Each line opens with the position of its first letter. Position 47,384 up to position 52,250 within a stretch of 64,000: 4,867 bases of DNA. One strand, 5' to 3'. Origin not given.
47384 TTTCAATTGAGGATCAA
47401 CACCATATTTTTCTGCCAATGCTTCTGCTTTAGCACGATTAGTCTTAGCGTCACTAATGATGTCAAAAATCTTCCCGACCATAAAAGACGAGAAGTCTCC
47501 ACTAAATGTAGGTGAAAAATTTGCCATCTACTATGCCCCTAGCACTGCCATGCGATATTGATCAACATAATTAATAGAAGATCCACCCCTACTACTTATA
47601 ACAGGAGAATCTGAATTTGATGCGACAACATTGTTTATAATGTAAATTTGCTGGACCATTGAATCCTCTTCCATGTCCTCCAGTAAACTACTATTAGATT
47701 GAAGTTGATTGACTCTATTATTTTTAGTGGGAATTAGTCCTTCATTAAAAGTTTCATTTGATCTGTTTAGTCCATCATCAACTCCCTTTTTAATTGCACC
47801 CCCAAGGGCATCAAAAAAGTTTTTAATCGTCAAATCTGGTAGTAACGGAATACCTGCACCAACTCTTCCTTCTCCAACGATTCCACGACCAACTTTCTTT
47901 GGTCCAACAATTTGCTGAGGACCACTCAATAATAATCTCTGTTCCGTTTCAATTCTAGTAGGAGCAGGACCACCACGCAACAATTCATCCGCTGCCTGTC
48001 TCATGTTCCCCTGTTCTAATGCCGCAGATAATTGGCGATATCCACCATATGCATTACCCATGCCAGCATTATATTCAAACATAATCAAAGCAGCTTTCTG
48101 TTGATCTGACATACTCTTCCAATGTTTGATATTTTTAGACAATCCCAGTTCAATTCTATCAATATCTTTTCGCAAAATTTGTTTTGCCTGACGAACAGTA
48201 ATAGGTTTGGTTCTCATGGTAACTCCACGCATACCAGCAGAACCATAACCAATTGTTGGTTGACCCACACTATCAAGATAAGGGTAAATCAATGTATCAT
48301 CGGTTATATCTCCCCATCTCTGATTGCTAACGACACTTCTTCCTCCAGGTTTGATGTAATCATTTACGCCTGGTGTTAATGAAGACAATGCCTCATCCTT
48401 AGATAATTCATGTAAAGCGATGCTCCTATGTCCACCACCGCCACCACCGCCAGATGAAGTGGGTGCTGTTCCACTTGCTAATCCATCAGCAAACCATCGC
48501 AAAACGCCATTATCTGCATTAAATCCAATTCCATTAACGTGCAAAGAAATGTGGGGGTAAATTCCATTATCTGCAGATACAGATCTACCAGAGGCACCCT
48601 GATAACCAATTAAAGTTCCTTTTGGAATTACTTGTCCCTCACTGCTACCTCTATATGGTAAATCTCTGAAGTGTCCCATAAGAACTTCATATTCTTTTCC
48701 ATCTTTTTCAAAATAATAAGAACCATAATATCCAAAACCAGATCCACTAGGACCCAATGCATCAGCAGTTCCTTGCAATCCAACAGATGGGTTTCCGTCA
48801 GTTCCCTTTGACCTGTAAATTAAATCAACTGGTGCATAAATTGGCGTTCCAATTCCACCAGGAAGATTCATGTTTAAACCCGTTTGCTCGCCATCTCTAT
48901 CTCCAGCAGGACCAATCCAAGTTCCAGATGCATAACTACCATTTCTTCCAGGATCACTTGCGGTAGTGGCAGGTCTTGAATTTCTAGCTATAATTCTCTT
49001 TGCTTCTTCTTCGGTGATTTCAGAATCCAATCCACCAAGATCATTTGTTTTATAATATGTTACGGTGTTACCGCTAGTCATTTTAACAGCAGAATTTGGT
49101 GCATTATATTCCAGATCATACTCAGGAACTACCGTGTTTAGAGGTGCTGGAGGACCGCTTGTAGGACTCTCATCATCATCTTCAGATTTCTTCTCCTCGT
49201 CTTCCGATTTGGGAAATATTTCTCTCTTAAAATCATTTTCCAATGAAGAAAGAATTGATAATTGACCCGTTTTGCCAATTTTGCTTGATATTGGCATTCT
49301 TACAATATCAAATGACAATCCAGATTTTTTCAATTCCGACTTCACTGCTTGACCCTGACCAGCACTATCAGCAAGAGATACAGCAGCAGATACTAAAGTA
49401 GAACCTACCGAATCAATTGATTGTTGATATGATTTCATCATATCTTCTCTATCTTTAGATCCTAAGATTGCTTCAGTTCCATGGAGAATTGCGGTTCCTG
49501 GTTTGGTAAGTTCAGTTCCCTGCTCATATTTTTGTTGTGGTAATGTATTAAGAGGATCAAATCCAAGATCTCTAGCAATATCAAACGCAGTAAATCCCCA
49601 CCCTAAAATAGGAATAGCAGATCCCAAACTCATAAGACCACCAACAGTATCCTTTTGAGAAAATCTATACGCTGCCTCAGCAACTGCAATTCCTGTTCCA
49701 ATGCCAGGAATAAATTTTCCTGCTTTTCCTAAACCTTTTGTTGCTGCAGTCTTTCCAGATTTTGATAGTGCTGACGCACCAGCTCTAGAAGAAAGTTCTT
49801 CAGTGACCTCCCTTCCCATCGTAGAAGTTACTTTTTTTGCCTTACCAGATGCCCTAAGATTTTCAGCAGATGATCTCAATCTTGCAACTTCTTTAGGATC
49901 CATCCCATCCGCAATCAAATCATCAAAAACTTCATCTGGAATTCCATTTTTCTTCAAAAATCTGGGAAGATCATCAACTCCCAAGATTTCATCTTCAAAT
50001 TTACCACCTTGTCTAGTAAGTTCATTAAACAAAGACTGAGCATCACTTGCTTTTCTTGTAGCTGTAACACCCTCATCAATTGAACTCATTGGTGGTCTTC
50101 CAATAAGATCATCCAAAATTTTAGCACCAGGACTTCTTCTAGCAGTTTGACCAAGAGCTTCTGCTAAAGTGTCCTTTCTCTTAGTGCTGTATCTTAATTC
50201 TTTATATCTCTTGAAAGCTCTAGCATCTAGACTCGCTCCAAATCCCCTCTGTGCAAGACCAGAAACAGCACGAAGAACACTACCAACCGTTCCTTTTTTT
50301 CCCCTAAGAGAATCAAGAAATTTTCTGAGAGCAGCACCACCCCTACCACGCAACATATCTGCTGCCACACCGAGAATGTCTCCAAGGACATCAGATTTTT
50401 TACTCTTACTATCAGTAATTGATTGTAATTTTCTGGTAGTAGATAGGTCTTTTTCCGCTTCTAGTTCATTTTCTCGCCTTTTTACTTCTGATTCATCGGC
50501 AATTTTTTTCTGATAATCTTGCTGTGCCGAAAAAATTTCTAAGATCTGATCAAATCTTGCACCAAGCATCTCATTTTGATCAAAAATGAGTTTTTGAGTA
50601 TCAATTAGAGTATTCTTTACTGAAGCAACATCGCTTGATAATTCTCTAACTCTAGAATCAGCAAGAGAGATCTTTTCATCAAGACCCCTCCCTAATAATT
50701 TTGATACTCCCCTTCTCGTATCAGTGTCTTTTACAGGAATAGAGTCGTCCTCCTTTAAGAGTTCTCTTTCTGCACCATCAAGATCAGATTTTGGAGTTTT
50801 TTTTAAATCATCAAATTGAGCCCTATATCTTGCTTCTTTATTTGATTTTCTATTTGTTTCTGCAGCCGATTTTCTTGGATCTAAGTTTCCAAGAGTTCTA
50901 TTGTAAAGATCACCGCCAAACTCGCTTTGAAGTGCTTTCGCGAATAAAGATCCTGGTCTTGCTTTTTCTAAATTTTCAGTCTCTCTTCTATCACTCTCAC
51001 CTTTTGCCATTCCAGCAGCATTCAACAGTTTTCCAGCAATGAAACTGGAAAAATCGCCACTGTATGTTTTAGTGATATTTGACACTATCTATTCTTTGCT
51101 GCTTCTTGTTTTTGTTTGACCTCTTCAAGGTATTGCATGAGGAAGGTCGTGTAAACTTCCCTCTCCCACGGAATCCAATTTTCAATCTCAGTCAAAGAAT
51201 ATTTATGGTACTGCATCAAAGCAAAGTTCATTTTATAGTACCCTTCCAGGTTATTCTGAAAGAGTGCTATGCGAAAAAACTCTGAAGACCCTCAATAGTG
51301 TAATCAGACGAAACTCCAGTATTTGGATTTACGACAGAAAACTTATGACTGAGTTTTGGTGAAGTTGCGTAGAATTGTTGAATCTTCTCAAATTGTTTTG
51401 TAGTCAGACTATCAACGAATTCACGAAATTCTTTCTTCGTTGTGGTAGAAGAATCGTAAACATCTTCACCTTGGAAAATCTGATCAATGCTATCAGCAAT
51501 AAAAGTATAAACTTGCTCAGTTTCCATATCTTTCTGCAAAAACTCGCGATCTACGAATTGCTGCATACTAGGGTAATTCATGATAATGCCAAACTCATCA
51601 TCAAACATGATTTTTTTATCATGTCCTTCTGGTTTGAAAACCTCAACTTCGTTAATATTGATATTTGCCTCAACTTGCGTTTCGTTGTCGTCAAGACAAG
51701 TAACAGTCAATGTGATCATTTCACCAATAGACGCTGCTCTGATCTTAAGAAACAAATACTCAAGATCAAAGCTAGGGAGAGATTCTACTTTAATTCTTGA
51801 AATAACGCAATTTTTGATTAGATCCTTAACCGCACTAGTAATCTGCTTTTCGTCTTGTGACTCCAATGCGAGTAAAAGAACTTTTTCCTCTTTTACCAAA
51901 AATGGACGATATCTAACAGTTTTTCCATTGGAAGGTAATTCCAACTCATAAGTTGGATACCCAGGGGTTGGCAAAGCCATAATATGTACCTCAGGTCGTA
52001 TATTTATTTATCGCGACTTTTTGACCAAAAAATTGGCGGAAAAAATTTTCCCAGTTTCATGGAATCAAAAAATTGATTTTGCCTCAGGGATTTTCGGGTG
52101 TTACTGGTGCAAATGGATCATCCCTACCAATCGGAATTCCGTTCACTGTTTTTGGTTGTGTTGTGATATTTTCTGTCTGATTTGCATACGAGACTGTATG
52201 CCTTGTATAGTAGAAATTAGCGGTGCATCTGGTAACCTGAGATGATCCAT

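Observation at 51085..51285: Candidate -1 programmed frameshift fusing gp26 to the gp51-like ORF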

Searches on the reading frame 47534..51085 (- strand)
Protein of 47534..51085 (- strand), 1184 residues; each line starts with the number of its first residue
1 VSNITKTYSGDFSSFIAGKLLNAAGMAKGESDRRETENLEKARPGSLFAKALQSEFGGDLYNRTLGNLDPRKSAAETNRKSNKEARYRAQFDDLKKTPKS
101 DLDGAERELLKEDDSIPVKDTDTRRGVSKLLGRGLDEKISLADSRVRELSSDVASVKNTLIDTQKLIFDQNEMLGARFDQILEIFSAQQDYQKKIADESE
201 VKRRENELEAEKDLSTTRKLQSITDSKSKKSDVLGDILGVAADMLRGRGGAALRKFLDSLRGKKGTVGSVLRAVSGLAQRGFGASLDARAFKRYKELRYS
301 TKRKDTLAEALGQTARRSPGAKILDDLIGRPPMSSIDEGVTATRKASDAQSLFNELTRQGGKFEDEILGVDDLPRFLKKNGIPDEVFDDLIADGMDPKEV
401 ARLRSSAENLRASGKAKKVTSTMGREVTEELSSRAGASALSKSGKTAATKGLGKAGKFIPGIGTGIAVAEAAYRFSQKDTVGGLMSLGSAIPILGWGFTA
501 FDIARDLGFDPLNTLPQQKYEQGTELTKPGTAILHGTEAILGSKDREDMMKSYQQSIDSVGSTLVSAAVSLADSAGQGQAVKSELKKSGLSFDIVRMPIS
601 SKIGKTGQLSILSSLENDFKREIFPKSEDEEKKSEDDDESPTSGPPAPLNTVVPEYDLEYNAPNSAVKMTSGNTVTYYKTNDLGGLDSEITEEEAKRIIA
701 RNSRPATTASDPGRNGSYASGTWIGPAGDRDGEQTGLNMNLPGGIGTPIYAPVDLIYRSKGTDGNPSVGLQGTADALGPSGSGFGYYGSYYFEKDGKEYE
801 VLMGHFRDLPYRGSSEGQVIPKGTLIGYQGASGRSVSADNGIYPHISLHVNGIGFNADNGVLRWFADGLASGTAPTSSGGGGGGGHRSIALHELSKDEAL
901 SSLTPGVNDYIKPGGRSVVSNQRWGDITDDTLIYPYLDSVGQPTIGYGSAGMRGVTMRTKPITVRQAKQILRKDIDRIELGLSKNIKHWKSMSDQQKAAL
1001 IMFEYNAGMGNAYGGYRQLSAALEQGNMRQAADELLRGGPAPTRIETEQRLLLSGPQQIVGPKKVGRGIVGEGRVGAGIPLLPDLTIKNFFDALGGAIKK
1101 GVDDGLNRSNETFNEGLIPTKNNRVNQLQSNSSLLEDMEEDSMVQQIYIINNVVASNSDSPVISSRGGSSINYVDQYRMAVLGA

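Call 5: search_protein_families(library=pfam, proteins=[window:47534-51085:-], max_evalue=0.1)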
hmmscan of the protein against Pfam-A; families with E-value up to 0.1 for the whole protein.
window:47534-51085:- (1184 aa): 2 families
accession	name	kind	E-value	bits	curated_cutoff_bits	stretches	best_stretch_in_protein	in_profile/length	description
PF00959.24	Phage_lysozyme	-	6.7e-16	59.2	22.3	1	935-1037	10-106/125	Phage lysozyme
PF01551.29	Peptidase_M23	-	0.038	14.6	28.7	0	785-845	32-82/96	Peptidase family M23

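Call 98: search_protein_families(library=phrogs, proteins=[window:47534-51085:-], max_evalue=0.001)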
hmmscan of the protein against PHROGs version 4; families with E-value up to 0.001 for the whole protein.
window:47534-51085:- (1184 aa): 6 families
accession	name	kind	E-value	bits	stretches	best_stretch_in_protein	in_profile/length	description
phrog_7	-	lysis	1.2e-18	67.7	1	935-1037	572-672/873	endolysin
phrog_28234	-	lysis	2e-09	38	1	944-1011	100-169/372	endolysin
phrog_5453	-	unknown function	3.1e-09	37.3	1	10-254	50-306/863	-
phrog_11440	-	unknown function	6.5e-05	22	1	459-576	564-662/1036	-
phrog_15410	-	unknown function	0.00039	20.6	1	930-1030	182-286/311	-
phrog_33083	-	lysis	0.00041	20.1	1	934-1036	20-116/456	endolysin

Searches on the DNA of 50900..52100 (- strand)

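Call 6: search_dna_similar(query=window:50900-52100:-, collection=phages, mode=distant, max_rows=60)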
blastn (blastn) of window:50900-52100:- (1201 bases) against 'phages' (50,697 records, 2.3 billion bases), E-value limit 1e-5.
Records with a match: 224; places in all: 224; records where one place covers at least 80% of the query: 26.
Best place of each record, by identity: 80-90% 11; 60-80% 213.
By first word of the organism name: Synechococcus 187; Cyanophage 19; Prochlorococcus 8; Marine 6; Methylophilales 4.
By host as written in the record: Synechococcus 64; - 48; Synechococcus sp. 27; Synechococcus sp. WH7803 18; Synechococcus sp. WH 7803 10; Synechococcus sp. WH8102 9; Synechococcus sp. MW02 8; Synechococcus sp. WH8109 5; and 17 more.
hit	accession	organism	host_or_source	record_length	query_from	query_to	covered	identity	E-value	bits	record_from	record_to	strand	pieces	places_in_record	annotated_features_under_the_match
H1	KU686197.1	Synechococcus phage S-CAM3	Synechococcus sp.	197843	13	1007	83%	69.4%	2e-113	416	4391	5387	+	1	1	baseplate hub assembly subunit | baseplate hub assembly catalyst | hypothetical protein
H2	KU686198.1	Synechococcus phage S-CAM3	Synechococcus sp.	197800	13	1007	83%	69.4%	2e-113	416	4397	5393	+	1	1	baseplate hub assembly subunit | baseplate hub assembly catalyst | hypothetical protein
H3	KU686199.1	Synechococcus phage S-CAM3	Synechococcus sp.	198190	13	1007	83%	69.4%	2e-113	416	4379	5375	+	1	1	baseplate hub assembly subunit | baseplate hub assembly catalyst | hypothetical protein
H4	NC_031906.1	Synechococcus phage S-CAM3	Synechococcus sp.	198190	13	1007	83%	69.4%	2e-113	416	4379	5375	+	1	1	baseplate hub | baseplate hub assembly catalyst | hypothetical protein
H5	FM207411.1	Synechococcus phage S-RSM4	-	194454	21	1004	82%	70.1%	7e-118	431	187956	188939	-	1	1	g26: base plate hub subunit | g51: base plate hub assembly catalyst | hypothetical cyanophage protein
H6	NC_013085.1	Synechococcus phage S-RSM4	-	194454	21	1004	82%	70.1%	7e-118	431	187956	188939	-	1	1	g26: baseplate hub | g51: baseplate hub assembly catalyst | hypothetical cyanophage protein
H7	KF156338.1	Synechococcus phage ACG-2014h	Synechococcus sp. WH7803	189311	19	997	82%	70.4%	1e-115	423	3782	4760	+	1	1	baseplate hub subunit | hypothetical protein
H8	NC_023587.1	Synechococcus phage ACG-2014h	Synechococcus sp. WH7803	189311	19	997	82%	70.4%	1e-115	423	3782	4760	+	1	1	baseplate hub subunit | hypothetical protein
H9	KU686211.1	Synechococcus phage S-WAM2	Synechococcus sp.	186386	19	1009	83%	69.5%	2e-113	416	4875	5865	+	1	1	baseplate hub subunit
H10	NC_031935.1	Synechococcus phage S-WAM2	Synechococcus sp.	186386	19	1009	83%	69.5%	2e-113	416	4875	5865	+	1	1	baseplate hub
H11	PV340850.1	Synechococcus phage Sf-CH1b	Synechococcus sp. WH8102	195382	17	998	82%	70.0%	2e-119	436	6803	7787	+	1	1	baseplate hub | hypothetical protein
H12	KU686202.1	Synechococcus phage S-CAM4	Synechococcus sp.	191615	19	1011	83%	67.9%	2e-86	326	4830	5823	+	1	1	baseplate hub subunit | hypothetical protein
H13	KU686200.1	Synechococcus phage S-CAM4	Synechococcus sp.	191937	21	1011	83%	67.7%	5e-82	311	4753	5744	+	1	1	baseplate hub subunit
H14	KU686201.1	Synechococcus phage S-CAM4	Synechococcus sp.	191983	21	1011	83%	67.7%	5e-82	311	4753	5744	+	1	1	baseplate hub subunit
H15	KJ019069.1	Synechococcus phage ACG-2014j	-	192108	21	1011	83%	67.7%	5e-82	311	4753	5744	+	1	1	baseplate hub subunit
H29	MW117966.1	Synechococcus phage S-H9-1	Synechococcus sp. MW02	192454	19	937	77%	70.7%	8e-117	426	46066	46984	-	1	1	baseplate hub subunit | hypothetical protein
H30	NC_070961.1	Synechococcus phage S-H9-1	Synechococcus sp. MW02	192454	19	937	77%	70.7%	8e-117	426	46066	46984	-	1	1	baseplate hub | hypothetical protein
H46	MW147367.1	Synechococcus phage S-H9-2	Synechococcus sp. WH 8102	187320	145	941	66%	65.2%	6e-30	138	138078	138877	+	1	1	baseplate hub subunit | baseplate hub assembly catalyst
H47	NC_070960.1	Synechococcus phage S-H9-2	Synechococcus sp. WH 8102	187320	145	941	66%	65.2%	6e-30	138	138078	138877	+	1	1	baseplate hub | baseplate hub assembly catalyst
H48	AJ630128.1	Synechococcus phage S-PM2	Synechococcus sp. SynWH7803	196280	331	949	52%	67.2%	7e-42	178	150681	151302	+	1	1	gp26: baseplate hub subunit | gp51: gp51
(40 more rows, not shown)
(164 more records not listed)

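Call 21: get_annotated_region(hit=H9, flank=1500)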
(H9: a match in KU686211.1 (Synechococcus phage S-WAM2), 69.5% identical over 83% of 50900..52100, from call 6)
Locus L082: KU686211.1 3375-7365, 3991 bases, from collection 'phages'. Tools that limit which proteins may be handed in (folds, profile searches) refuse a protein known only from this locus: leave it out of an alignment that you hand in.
description: Synechococcus phage S-WAM2 isolate 0810PA29, complete genome.
organism: Synechococcus phage S-WAM2 (NCBI taxid 1815522)
taxonomy: Viruses; Duplodnaviria; Heunggongvirae; Uroviricota; Caudoviricetes; Kyanoviridae; Cymopoleiavirus; Cymopoleiavirus swam2
host: Synechococcus sp.; source: -; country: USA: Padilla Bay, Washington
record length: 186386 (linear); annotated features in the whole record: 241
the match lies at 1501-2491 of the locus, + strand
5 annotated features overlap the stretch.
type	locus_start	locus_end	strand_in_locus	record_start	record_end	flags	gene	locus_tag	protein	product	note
CDS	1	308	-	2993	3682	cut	-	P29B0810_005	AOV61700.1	DNA end protector protein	DNA end protector protein gp2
CDS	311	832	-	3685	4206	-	-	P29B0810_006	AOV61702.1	head completion protein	-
CDS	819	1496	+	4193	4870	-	-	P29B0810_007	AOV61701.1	hypothetical protein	-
CDS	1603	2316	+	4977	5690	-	-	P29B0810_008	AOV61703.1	baseplate hub subunit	-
CDS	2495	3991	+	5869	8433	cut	-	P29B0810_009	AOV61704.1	hypothetical protein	-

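Call 22: get_annotated_region(hit=H48, flank=1500)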
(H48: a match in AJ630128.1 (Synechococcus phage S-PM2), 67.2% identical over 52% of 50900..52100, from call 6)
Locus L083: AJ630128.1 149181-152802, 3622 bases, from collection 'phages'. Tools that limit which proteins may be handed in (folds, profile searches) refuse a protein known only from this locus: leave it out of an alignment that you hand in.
description: Bacteriophage S-PM2 complete genome.
organism: Synechococcus phage S-PM2 (NCBI taxid 238854)
taxonomy: Viruses; Duplodnaviria; Heunggongvirae; Uroviricota; Caudoviricetes; Kyanoviridae; Nodensvirus; Nodensvirus spm2
host: Synechococcus sp. SynWH7803; source: sea water; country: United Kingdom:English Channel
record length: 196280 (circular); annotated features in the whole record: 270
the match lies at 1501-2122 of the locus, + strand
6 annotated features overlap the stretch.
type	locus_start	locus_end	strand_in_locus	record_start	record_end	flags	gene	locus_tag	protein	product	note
CDS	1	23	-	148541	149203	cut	gp2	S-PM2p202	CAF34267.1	gp2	T4-LIKE GC: 451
CDS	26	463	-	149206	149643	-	gp4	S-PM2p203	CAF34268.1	head completion protein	T4-LIKE GC: 9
CDS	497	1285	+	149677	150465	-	-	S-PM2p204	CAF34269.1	Hypothetical-Protein | belonging to T4-LIKE GC: 10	T4-LIKE GC: 10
CDS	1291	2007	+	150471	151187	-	gp26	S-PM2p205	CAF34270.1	baseplate hub subunit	T4-LIKE GC: 11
CDS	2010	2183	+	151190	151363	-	gp51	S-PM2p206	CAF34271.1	gp51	T4-LIKE GC: 12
CDS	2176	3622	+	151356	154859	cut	-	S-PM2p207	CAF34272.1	Hypothetical-Protein | belonging to T4-LIKE GC: 726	T4-LIKE GC: 726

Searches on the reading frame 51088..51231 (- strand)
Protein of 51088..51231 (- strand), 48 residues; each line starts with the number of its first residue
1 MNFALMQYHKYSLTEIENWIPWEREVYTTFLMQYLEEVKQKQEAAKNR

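Call 5: search_protein_families(library=pfam, proteins=[window:51088-51231:-], max_evalue=0.1)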
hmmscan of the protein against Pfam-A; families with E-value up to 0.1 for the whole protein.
window:51088-51231:- (48 aa): 1 family
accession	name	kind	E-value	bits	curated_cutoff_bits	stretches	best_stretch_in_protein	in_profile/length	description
PF11380.13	Stealth_CR2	-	0.047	14.3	39.4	1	7-35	6-34/108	Stealth protein CR2, conserved region 2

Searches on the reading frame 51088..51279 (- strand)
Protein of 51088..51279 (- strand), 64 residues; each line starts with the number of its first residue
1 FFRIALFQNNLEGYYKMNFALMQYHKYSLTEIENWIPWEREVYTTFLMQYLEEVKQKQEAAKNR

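Call 47: find_homologous_proteins(query=window:51088-51279:-, lengths=longer, max_evalue=0.001)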
Query window:51088-51279:- (64 aa): 10 proteins with E <= 0.001 among 13 candidates. Only proteins of 113 to 2000 residues were searched; long proteins share words by chance and can crowd out relatives, so finding none is weak evidence.
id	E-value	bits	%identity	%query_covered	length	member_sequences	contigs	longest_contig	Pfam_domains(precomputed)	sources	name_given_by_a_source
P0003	3.2e-18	82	68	92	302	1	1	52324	PF12322.15,PF28602.1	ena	-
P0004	3.6e-17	79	66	97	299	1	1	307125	PF12322.15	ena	-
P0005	1.8e-15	74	59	100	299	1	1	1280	PF12322.15,PF28602.1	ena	-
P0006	1.2e-14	71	72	72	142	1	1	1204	PF00958.28,PF28602.1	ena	-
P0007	1.3e-14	71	56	95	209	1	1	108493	PF12322.15,PF28602.1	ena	-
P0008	1.9e-14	70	56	97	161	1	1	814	PF01266.31,PF00743.26,PF13450.13,PF13738.13,PF03486.21,PF28602.1,PF12831.14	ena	-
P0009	5.1e-14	69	59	98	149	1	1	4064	PF12322.15,PF28602.1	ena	-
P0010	5.4e-14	69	69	77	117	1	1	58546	PF28602.1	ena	-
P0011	3.3e-13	67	66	75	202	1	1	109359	PF28602.1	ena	-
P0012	5.9e-10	56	58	78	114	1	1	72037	PF12322.15,PF28602.1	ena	-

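Call 49: find_encoding_contigs(protein=P0004, flank=1500, max_places=3)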
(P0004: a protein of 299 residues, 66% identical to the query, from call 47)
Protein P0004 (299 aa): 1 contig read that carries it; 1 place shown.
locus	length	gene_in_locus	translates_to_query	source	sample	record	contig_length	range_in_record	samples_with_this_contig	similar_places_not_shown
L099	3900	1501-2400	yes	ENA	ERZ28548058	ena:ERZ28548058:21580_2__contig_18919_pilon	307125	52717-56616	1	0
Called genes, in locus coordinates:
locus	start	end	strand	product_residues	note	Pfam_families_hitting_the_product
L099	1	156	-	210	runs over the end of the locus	PF26869:Phage_T4_gp2 (faint)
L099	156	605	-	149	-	PF08722:Tn7_TnsA-like_N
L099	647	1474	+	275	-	PF23849:Phage_TTP_2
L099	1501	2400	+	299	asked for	PF12322:T4_baseplate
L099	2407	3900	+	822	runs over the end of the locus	-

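Call 50: find_encoding_contigs(protein=P0003, flank=1500, max_places=3)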
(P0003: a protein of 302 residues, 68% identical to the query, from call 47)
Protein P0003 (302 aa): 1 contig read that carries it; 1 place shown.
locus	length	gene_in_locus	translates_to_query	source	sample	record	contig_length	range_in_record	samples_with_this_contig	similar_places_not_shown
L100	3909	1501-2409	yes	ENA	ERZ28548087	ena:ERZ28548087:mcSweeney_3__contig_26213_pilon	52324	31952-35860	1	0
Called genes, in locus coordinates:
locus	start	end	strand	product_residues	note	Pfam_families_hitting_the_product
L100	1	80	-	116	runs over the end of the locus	-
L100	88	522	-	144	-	PF08722:Tn7_TnsA-like_N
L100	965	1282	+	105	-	PF23849:Phage_TTP_2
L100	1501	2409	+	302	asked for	PF12322:T4_baseplate, PF28602:Gp51_C (weak)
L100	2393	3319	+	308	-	-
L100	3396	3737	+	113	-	-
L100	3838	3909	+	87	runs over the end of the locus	-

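Call 66: predict_structure(alignment_id=A2)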
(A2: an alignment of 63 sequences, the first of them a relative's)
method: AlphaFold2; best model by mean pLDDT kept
length: 299 residues; sequences in the alignment: 63
mean_pLDDT: 89.0   pTM: 0.79
mean pLDDT of the five models: 89.0, 88.2, 87.7, 87.3, 87.2
residues with pLDDT >= 90: 193; 70-90: 81; 50-70: 25; < 50: 0
segments of 3 or more residues with pLDDT < 50: none
pLDDT, mean of each block of 10 residues (from residue 1): 80 97 94 89 89 95 95 94 90 94 95 96 97 96 82 82 97 97 97 97 96 96 97 74 64 70 72 75 81 92
secondary structure, 60 per line:
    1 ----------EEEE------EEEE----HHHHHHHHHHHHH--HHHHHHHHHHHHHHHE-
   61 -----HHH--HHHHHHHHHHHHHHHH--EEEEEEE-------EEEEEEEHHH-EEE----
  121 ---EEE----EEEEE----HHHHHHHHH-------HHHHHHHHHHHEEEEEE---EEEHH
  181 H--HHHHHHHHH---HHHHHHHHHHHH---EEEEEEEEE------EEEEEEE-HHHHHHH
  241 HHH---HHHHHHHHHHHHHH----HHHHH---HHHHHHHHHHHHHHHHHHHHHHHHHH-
elements in order: E11-14 E21-24 H29-41 H44-58 H71-86 E89-95 E103-109 E114-116 E124-126 E131-135 H140-148 H156-166 E167-172 E176-178 H184-192 H196-207 E211-219 E226-232 H234-243 H247-260 H265-269 H273-298

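Call 68: fold_search(model_id=the predicted structure, library=pdb)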
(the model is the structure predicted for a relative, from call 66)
No match with E <= 0.001 here; weaker rows may still be real.
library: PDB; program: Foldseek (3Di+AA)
matches with E <= 10: 500; with E <= 0.001: 0
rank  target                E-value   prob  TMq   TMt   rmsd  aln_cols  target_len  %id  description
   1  4r99_D                2.2e-01  0.04  0.11  0.11  21.9       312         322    9  Crystal structure of a uricase from Bacillus fastidious (released 2015-05-27)
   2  6z46_S                3.8e-01  0.04  0.09  0.13  18.1       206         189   14  Structure of the S. acidocaldarius 20S proteasome (Saci0613/Saci0662) (released 2020-08-05)
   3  8i4m_S                3.8e-01  0.04  0.11  0.07  27.5       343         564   11  Portal-tail complex structure of the Cyanophage P-SCSP1u (released 2023-11-01)
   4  7qve_E                4.3e-01  0.10  0.14  0.16  18.6       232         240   15  Spinach 20S proteasome (released 2022-05-25)
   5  4r99_B                4.5e-01  0.03  0.11  0.11  21.8       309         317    8  Crystal structure of a uricase from Bacillus fastidious (released 2015-05-27)
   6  3ves                  5.0e-01  0.08  0.08  0.05  16.9       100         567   11  Crystal structure of the O-carbamoyltransferase TobZ in complex with AMPCPP and carbamoyl phosphate (released 2012-01-25)
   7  3bpx_A                5.9e-01  0.13  0.09  0.16  20.8       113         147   13  Crystal Structure of MarR (released 2008-05-20)
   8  9r2v_C                6.2e-01  0.05  0.10  0.16  20.6       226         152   11  De novo designed M16 protein fold (released 2025-05-14)
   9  4r8x_B                6.6e-01  0.03  0.12  0.11  22.2       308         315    9  Crystal structure of a uricase from Bacillus fastidious (released 2015-05-27)
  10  9r2v_A                7.4e-01  0.13  0.08  0.15  20.1        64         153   20  De novo designed M16 protein fold (released 2025-05-14)
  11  3vf4                  8.2e-01  0.06  0.08  0.05  16.7        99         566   11  Crystal structure of the O-carbamoyltransferase TobZ S530A variant in complex with carbamoyl phosphate and ADP (released 2012-01-25)
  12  5ulm_B                8.2e-01  0.04  0.11  0.10  16.9       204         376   11  Structure of the ASK1 central regulatory region (released 2017-03-01)
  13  3vex                  9.2e-01  0.06  0.08  0.05  17.5       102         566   13  Crystal structure of the O-carbamoyltransferase TobZ H14N variant in complex with carbamoyl adenylate intermediate (released 2012-01-25)
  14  4g9y                  9.2e-01  0.11  0.09  0.18  19.0       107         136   11  Crystal Structure of the PcaV transcriptional regulator from Streptomyces coelicolor (released 2013-06-05)
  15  9fnd_X                9.2e-01  0.02  0.12  0.11  28.9       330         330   10  Transcriptional activator PafBC bound to mycobacterial RNA polymerase (released 2025-02-12)
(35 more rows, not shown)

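Call 75: search_protein_families(library=phrogs, proteins=[window:51088-51279:-, P0004], max_evalue=0.01)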
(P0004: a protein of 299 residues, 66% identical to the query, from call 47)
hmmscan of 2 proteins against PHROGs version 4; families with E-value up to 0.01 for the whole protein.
window:51088-51279:- (64 aa): 2 families
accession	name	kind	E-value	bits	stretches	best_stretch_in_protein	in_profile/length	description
phrog_634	-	tail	3e-25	89.8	1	2-63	56-117/121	baseplate hub assembly catalyst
phrog_150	-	tail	0.00013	22.5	1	1-48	231-277/282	baseplate hub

P0004 (299 aa): 2 families
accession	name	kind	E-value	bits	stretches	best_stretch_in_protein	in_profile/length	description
phrog_150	-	tail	2.1e-89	300.7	1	1-287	5-280/282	baseplate hub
phrog_634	-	tail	9.3e-30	104.3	1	191-297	11-115/121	baseplate hub assembly catalyst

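Call 77: search_solved_structures(query=A2, max_evalue=10)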
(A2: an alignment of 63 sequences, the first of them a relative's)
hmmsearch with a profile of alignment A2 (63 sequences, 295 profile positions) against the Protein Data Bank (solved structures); distinct sequences matched with E-value up to 10: 5.
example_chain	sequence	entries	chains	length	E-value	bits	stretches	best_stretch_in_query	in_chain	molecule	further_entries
7pkw_A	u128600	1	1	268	0.047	16.3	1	195-242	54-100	Putative transfer protein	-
8s7l_A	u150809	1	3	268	0.049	16.2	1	195-242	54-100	Putative transfer protein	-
6zgn_A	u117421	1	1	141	0.086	15.4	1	195-243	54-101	Putative transfer protein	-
4r6f_A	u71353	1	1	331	0.22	14.1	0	193-251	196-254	Leucine rich repeat DLRR_I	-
6nr8_4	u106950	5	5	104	0.22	14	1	100-171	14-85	Prefoldin subunit 4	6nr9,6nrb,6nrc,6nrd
